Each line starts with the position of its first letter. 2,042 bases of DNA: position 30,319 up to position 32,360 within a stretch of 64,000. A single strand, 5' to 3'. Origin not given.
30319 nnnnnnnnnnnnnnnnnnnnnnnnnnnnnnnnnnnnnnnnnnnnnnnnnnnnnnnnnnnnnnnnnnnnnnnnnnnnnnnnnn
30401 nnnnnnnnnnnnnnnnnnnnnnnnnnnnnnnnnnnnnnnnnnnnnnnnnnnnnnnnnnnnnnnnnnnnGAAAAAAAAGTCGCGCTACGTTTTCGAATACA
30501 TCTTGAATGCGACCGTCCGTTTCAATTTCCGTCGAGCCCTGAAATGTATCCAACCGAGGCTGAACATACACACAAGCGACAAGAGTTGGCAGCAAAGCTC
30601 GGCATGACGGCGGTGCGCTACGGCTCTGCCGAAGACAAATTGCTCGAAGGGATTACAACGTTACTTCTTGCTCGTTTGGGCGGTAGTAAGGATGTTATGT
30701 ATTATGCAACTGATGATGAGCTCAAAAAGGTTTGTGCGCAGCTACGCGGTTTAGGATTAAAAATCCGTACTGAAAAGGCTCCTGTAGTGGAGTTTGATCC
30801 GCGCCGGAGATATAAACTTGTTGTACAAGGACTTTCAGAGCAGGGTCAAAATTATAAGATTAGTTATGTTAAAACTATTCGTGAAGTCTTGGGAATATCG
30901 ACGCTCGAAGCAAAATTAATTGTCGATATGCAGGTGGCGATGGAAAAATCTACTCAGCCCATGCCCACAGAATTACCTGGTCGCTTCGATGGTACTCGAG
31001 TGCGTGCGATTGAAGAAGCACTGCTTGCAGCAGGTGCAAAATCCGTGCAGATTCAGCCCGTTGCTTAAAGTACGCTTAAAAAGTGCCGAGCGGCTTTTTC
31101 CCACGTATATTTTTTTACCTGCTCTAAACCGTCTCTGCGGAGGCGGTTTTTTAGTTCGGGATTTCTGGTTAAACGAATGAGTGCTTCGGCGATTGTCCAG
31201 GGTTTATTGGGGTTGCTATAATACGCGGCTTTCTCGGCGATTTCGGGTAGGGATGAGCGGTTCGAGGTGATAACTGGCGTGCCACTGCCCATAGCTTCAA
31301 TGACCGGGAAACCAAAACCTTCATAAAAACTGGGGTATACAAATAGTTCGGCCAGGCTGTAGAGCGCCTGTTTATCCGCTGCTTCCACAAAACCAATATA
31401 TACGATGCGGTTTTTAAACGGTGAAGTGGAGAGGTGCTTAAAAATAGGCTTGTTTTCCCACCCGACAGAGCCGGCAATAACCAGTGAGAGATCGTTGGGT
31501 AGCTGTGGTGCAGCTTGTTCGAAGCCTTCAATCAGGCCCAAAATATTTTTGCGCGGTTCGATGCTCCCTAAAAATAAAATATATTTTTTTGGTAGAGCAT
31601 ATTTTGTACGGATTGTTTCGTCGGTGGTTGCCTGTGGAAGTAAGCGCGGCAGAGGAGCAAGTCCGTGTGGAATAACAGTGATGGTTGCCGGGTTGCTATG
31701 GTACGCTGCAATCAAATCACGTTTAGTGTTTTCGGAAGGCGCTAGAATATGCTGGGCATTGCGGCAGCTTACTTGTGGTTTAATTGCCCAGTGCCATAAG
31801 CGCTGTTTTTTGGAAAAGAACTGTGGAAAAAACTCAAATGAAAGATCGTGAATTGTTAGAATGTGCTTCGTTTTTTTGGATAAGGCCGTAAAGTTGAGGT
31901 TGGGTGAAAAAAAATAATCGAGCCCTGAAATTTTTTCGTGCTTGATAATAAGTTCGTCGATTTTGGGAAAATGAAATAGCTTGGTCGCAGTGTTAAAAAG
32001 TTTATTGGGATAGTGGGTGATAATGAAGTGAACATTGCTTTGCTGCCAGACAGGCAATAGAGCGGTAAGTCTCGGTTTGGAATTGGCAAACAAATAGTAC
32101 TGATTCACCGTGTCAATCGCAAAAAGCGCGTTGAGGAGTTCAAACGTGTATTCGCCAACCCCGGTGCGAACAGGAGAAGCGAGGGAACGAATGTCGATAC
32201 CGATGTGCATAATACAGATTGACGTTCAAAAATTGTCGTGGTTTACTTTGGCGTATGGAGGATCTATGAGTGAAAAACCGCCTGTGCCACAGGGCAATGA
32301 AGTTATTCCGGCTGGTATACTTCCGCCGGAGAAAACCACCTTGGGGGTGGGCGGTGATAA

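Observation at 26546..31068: Metal-transport operon: soluble MgtE-sensor-like protein, NRAMP transporter, and a 601-aa protein ending in a bL12 C-terminal-domain-like module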

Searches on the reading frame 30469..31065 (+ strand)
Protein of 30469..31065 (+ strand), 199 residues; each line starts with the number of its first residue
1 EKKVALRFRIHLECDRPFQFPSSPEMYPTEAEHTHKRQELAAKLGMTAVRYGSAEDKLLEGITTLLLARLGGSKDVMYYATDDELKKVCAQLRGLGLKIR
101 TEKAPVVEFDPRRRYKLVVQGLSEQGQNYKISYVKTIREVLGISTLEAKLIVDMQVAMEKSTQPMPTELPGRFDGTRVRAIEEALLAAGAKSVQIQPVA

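Call 38: predict_structure(alignment_id=A2)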
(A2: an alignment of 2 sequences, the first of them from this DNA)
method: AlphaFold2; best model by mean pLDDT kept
length: 199 residues; sequences in the alignment: 2
mean_pLDDT: 74.8   pTM: 0.47
mean pLDDT of the five models: 74.8, 66.1, 63.4, 60.9, 51.0
residues with pLDDT >= 90: 0; 70-90: 153; 50-70: 37; < 50: 9
segments of 3 or more residues with pLDDT < 50: 1-3, 21-25
pLDDT, mean of each block of 10 residues (from residue 1): 66 66 56 80 75 72 72 74 84 83 69 83 72 81 84 75 68 79 77 80
secondary structure, 60 per line:
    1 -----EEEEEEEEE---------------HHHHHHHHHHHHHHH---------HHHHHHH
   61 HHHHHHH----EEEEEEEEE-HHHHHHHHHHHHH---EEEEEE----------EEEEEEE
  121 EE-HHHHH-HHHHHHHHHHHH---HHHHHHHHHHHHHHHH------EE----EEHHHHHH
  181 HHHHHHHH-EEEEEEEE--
elements in order: E6-14 H30-44 H54-67 E72-80 H82-94 E98-103 E114-122 H124-128 H130-141 H145-160 H175-188 E190-197

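Call 42: fold_search(model_id=the predicted structure, library=pdb)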
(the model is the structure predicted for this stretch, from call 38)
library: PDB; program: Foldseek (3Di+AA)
matches with E <= 10: 265; with E <= 0.001: 0
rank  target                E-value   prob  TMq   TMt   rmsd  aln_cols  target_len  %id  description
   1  2nyi_A                6.9e-03  0.69  0.23  0.26  12.4       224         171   13  Crystal Structure of an Unknown Protein from Galdieria sulphuraria (released 2006-12-12)
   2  5jjb                  1.2e-02  0.60  0.22  0.12  13.6       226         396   13  Crystal structure of Mycobacterium avium SerB2 mutant D343G (released 2016-05-18)
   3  1rqs_MODEL_1_A        1.3e-02  1.00  0.28  0.65   5.2        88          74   19  NMR structure of C-terminal domain of ribosomal protein L7 from E.coli (released 2004-03-02)
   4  1dd3_A                1.3e-02  0.99  0.29  0.44  15.4       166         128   14  CRYSTAL STRUCTURE OF RIBOSOMAL PROTEIN L12 FROM THERMOTOGA MARITIMA (released 2000-11-13)
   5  5it4                  1.4e-02  0.54  0.21  0.12  13.7       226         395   13  Crystal structure of Mycobacterium avium SerB2 mutant D343N (released 2016-04-27)
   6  9olf_G                1.5e-02  1.00  0.31  0.73   2.8        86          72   20  Membrane-associated human mitoribosome in complex with TACO1 (released 2026-02-18)
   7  1ctf                  1.7e-02  1.00  0.30  0.79   2.9        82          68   22  STRUCTURE OF THE C-TERMINAL DOMAIN OF THE RIBOSOMAL PROTEIN L7/L12 FROM ESCHERICHIA COLI AT 1.7 ANGSTROMS (released 1987-01-15)
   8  6gb2_BL               1.9e-02  1.00  0.31  0.80   2.0        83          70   19  Unique features of mammalian mitochondrial translation initiation revealed by cryo-EM. This file contains the 39S rib (released 2018-08-08)
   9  2zjq_5                2.2e-02  1.00  0.26  0.65   4.3        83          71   23  Interaction of L7 with L11 induced by Microccocin binding to the Deinococcus radiodurans 50S subunit (released 2008-06-17)
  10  5is2                  2.2e-02  0.41  0.21  0.12  13.6       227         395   13  Crystal structure of Mycobacterium avium SerB2 at pH 6.6 (released 2016-04-27)
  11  5it0                  2.5e-02  0.44  0.22  0.12  13.6       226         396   13  Crystal structure of Mycobacterium avium SerB2 mutant D343N/D347N (released 2016-04-27)
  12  1rqu_A                2.6e-02  0.98  0.30  0.48  15.7       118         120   19  NMR structure of L7 dimer from E.coli (released 2004-03-02)
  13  8yeq                  4.7e-02  1.00  0.32  0.83   2.0        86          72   22  Crystal structure of L7/L12 Ribosomal Protein from Mycobacterium tuberculosis (released 2024-09-04)
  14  3p96                  4.9e-02  0.30  0.21  0.12  13.6       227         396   13  Crystal structure of Phosphoserine phosphatase SerB from Mycobacterium avium, native form (released 2010-11-10)
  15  2xlk_B                5.2e-02  0.33  0.25  0.27  12.8       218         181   15  Crystal structure of the Csy4-crRNA complex, orthorhombic form (released 2010-09-22)
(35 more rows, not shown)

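Call 56: fold_search(model_id=the predicted structure, library=viral)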
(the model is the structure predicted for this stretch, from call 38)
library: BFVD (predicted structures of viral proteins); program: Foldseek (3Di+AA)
matches with E <= 10: 170; with E <= 0.001: 0
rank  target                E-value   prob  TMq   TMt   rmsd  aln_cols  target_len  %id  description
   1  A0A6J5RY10            5.7e-03  1.00  0.30  0.46  11.0       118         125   20  RplL Ribosomal protein L7/L12 [uncultured Caudovirales phage]
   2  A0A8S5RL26            1.6e-02  1.00  0.35  0.54   7.7       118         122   17  Uncharacterized protein [virus sp. ctBM815]
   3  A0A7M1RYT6            1.6e-02  0.99  0.28  0.19   7.2       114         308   23  Large ribosomal subunit protein bL12 C-terminal domain-containing protein [uncultured phage cr126_1]
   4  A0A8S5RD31            2.9e-02  0.98  0.33  0.48  15.1       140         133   16  L7/L12 50 S RIBOSOMAL protein.7A [virus sp. ctx9V1]
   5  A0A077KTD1            8.7e-02  0.98  0.29  0.56   3.4        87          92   18  Large ribosomal subunit protein bL12 C-terminal domain-containing protein [Ralstonia phage RSJ5]
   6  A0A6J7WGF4            1.2e-01  0.57  0.27  0.39  15.0       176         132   14  Ribosomal protein L7/L12, C-terminal [uncultured Caudovirales phage]
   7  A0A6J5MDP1            1.2e-01  0.98  0.32  0.64  11.7        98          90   16  ATP-dependent Clp protease adaptor protein ClpS [uncultured Caudovirales phage]
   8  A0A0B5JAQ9            1.2e-01  0.21  0.25  0.09  17.2       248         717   12  Uncharacterized protein [Pandoravirus inopinatum]
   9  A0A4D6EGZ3            1.3e-01  0.23  0.26  0.07  17.3       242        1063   10  Uncharacterized protein [Pandoravirus celtis]
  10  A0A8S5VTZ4            1.7e-01  0.97  0.27  0.67   4.0        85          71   15  50S ribosomal protein L11 [Ackermannviridae sp.]
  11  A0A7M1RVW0            1.8e-01  0.92  0.26  0.35   3.9        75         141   17  Large ribosomal subunit protein bL12 C-terminal domain-containing protein [uncultured phage cr50_1]
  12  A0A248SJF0            2.5e-01  0.80  0.30  0.53  10.1       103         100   12  (no name in the UniProt tables at hand)
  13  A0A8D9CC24            2.9e-01  0.97  0.32  0.60   2.7        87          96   11  ATP-dependent Clp protease adapter protein ClpS [uncultured marine phage]
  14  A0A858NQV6            3.9e-01  0.30  0.25  0.25  11.3       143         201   12  Uncharacterized protein [Xanthomonas phage FoX6]
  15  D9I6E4                4.4e-01  0.28  0.24  0.27   9.1       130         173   14  Uncharacterized protein [Acinetobacter phage 133]
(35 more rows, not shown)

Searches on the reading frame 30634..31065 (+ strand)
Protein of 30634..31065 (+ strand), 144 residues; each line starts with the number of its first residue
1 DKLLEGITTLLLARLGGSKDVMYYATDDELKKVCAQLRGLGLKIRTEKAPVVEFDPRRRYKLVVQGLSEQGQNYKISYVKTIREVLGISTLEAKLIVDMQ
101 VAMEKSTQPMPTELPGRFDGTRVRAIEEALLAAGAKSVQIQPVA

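Call 5: search_solved_structures(query=window:30634-31065:+, max_evalue=10, show_alignments=3)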
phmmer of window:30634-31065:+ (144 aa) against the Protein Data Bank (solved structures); distinct sequences matched with E-value up to 10: 1.
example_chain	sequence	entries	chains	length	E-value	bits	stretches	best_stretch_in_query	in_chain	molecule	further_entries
3isy_A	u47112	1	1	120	0.82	13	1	39-121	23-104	Intracellular proteinase inhibitor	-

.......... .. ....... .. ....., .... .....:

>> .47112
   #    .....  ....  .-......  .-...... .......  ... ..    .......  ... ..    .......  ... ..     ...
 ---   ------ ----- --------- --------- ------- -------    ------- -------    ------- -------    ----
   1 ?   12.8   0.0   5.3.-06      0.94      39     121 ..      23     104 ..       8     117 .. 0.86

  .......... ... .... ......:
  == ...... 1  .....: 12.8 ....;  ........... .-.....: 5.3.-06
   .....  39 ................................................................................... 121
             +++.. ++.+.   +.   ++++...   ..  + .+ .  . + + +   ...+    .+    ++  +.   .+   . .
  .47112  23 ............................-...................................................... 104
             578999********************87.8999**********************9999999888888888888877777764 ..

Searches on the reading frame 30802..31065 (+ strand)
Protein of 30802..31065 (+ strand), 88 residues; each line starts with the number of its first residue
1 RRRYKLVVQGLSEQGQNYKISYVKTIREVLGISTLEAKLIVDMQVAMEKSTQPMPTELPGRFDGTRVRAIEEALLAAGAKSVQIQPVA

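Call 31: search_protein_families(library=pfam, proteins=[window:30802-31065:+], max_evalue=10)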
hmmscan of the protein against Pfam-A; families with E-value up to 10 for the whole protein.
seq(88 aa): 1 family
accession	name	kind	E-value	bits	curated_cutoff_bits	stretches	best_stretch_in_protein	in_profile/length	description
PF00542.24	Ribosomal_L12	-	0.00027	21.6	25.9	1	11-43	5-36/67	Ribosomal protein L7/L12 C-terminal domain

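Call 52: find_homologous_proteins(query=A4, max_evalue=10)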
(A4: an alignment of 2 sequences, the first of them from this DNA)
Query A4 (2 sequences): 8 candidates shared short words with the query, none scored E <= 10.

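Call 54: search_solved_structures(query=A4, max_evalue=10, show_alignments=5)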
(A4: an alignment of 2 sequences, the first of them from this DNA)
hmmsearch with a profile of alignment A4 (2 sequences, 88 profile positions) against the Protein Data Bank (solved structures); distinct sequences matched with E-value up to 10: 3.
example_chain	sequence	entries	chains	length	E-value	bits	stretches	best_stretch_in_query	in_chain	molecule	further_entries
3anx_A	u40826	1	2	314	0.086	16.2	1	25-67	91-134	spermidine synthase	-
1uir_A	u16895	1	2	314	0.086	16.2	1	25-67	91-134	Polyamine Aminopropyltransferase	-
3bwb_A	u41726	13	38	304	1.2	12.5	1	26-56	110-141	Spermidine synthase | Spermidine synthase, putative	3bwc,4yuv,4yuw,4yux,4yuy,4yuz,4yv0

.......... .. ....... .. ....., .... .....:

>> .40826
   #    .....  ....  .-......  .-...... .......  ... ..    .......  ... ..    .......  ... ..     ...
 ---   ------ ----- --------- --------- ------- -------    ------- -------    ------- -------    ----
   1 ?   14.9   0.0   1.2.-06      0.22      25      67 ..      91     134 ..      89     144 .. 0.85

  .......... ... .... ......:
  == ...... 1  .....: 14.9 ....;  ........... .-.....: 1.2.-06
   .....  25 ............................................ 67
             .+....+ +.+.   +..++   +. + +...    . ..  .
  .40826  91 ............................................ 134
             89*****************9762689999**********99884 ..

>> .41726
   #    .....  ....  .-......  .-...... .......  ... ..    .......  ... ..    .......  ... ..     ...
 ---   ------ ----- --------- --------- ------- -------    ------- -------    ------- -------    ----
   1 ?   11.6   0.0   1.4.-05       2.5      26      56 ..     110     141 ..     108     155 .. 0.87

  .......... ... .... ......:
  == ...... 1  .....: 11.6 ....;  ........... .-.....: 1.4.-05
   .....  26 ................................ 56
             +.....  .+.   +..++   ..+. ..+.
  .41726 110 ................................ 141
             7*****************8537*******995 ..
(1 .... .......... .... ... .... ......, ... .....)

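Call 61: search_protein_families(library=phrogs, proteins=[window:30802-31065:+], max_evalue=1)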
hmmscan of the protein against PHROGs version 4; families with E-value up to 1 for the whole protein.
seq(88 aa): 2 families
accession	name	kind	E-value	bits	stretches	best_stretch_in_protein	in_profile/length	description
phrog_5819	-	unknown function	0.0022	18.8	1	5-47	88-130/148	-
phrog_26927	-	unknown function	0.033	15.1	1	12-43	8-38/94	-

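Call 68: search_protein_families(library=ncbifam, proteins=[window:30802-31065:+], max_evalue=1)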
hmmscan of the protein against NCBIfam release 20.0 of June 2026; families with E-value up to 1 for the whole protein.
seq(88 aa): 2 families
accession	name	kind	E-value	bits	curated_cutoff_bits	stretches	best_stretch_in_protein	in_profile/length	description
NF005269.0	PRK06771.1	equivalog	0.0004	21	90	1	11-43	62-92/97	hypothetical protein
TIGR00855.1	L12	equivalog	0.0078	16.6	84.4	1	14-44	66-95/125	50S ribosomal protein L7/L12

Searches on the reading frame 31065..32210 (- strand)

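Call 3: search_protein_families(library=pfam, proteins=[window:31065-32210:-], max_evalue=1)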
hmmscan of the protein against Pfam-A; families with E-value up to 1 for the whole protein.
window:31065-32210:- (381 aa): 6 families
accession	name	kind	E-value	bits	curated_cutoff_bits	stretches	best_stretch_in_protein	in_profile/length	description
PF00534.26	Glycos_transf_1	-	9.3e-30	103.9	26.4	1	199-361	4-169/172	Glycosyl transferases group 1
PF13692.12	Glyco_trans_1_4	-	4.6e-24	85.7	27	1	209-350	2-142/142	Glycosyl transferases group 1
PF13439.12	Glyco_transf_4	-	3.1e-12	47.3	28.5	1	17-184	3-166/170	Glycosyltransferase Family 4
PF13524.12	Glyco_trans_1_2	-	4.9e-08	33.5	25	1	235-378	10-143/144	Glycosyl transferase-like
PF20706.3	GT4-conflict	-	7.6e-08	32.2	26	1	206-324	195-319/385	Family 4 Glycosyltransferase in conflict systems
PF13579.12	Glyco_trans_4_4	-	0.00047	21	29.7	1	111-183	92-158/158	Glycosyl transferase 4-like domain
